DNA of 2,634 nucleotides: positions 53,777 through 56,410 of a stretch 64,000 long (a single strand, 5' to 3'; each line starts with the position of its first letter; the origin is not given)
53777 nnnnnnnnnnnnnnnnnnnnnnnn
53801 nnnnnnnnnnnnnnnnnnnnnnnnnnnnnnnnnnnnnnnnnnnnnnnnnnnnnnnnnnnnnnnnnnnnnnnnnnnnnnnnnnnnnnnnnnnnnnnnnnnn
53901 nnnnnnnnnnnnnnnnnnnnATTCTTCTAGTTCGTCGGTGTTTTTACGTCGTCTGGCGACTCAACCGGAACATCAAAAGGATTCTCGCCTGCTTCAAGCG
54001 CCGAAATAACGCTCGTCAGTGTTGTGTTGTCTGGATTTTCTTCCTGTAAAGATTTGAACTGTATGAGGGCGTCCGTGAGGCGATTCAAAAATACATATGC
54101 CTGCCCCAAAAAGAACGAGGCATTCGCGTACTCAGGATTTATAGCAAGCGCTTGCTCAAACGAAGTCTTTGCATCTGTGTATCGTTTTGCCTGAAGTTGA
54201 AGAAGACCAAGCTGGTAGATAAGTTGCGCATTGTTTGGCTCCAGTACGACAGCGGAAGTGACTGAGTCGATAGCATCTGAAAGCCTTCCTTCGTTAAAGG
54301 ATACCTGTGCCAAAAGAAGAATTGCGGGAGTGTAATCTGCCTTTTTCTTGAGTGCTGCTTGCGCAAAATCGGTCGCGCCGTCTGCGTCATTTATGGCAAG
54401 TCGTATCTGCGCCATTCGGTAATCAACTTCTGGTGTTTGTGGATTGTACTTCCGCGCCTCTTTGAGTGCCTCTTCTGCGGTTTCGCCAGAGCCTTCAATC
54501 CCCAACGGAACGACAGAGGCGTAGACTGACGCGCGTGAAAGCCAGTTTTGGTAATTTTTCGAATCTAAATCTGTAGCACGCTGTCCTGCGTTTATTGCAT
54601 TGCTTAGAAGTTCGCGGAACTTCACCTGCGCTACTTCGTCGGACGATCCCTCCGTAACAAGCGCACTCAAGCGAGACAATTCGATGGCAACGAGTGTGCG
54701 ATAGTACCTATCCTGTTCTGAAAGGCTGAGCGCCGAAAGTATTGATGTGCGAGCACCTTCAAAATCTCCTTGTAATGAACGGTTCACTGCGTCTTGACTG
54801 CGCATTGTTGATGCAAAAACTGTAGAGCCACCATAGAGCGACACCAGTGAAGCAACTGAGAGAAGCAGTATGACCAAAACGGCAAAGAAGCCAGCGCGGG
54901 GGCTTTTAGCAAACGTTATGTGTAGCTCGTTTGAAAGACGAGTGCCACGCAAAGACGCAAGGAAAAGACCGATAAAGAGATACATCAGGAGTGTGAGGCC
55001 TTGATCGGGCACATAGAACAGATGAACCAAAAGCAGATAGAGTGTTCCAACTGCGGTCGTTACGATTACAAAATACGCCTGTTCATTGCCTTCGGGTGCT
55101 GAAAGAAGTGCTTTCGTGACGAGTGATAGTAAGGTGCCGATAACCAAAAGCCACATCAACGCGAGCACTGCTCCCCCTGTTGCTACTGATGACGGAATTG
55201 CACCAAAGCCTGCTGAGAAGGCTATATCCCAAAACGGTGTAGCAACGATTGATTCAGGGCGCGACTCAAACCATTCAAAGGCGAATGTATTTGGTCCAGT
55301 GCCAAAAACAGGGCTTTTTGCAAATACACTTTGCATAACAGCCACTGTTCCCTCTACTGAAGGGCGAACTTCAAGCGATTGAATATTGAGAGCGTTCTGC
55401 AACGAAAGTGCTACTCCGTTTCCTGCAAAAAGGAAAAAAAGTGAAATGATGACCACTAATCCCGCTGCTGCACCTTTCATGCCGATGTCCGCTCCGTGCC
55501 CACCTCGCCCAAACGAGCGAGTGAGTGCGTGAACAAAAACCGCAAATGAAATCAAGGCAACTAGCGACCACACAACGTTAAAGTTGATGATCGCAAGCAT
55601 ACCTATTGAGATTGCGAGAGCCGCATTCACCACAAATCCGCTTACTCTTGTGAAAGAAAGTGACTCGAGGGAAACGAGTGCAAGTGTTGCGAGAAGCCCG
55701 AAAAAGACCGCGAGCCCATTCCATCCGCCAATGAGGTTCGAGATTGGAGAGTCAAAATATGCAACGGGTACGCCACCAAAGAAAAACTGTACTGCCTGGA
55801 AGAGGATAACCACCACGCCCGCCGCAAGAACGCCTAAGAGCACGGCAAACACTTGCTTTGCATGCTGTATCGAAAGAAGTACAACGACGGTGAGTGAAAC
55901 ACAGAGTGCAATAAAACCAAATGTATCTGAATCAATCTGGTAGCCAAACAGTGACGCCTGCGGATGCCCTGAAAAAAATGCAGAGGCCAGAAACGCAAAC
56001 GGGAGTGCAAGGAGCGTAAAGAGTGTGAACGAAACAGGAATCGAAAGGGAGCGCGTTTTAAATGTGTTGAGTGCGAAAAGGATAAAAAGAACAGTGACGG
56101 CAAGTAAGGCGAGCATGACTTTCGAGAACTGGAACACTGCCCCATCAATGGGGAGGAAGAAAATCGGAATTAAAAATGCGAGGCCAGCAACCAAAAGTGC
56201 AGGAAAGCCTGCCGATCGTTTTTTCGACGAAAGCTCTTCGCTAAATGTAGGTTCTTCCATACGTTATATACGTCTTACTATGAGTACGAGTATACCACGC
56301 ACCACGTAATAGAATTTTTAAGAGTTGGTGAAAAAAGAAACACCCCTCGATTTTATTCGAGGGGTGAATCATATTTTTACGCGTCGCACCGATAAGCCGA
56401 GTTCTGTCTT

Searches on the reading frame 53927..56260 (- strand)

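Call 31: search_protein_families(library=pfam, proteins=[window:53927-56260:-], max_evalue=0.0001)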
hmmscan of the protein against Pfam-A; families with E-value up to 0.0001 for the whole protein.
window:53927-56260:- (777 aa): 12 families
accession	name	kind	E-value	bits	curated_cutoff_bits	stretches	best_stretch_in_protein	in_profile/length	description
PF14559.12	TPR_19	-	3.8e-20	72.4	25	2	689-748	2-61/68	Tetratricopeptide repeat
PF13432.12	TPR_16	-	6.2e-14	52.6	32.7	1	682-745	1-64/65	Tetratricopeptide repeat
PF07719.23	TPR_2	-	9.8e-13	47.6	27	1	679-711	2-34/34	Tetratricopeptide repeat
PF13414.12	TPR_11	-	5.3e-11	42.5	26.8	0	692-722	8-38/42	TPR repeat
PF13428.12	TPR_14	-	8.8e-10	38.7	23.5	0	680-720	3-43/44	Tetratricopeptide repeat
PF00515.34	TPR_1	-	1.8e-09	37.5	27.8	1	680-711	3-34/34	Tetratricopeptide repeat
PF13181.12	TPR_8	-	2.7e-08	33.8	25.7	0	678-710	1-33/34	Tetratricopeptide repeat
PF23914.1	TPR_CcmH_CycH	-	1.9e-07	31.5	42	0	590-666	64-143/158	Cytochrome c-type biogenesis protein H TPR domain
PF13431.12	TPR_17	-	3.3e-07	30.5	24.4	0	670-698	5-33/34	Tetratricopeptide repeat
PF13371.12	TPR_9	-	9.5e-06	26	35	1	654-714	5-65/73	Tetratricopeptide repeat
PF25060.1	ARM_TT21_2nd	-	1.1e-05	25.6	27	0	595-657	207-269/270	Tetratricopeptide repeat protein 21 second ARM domain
PF12895.13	ANAPC3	-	7.2e-05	23.4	27.2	0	636-703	15-81/82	Anaphase-promoting complex, cyclosome, subunit 3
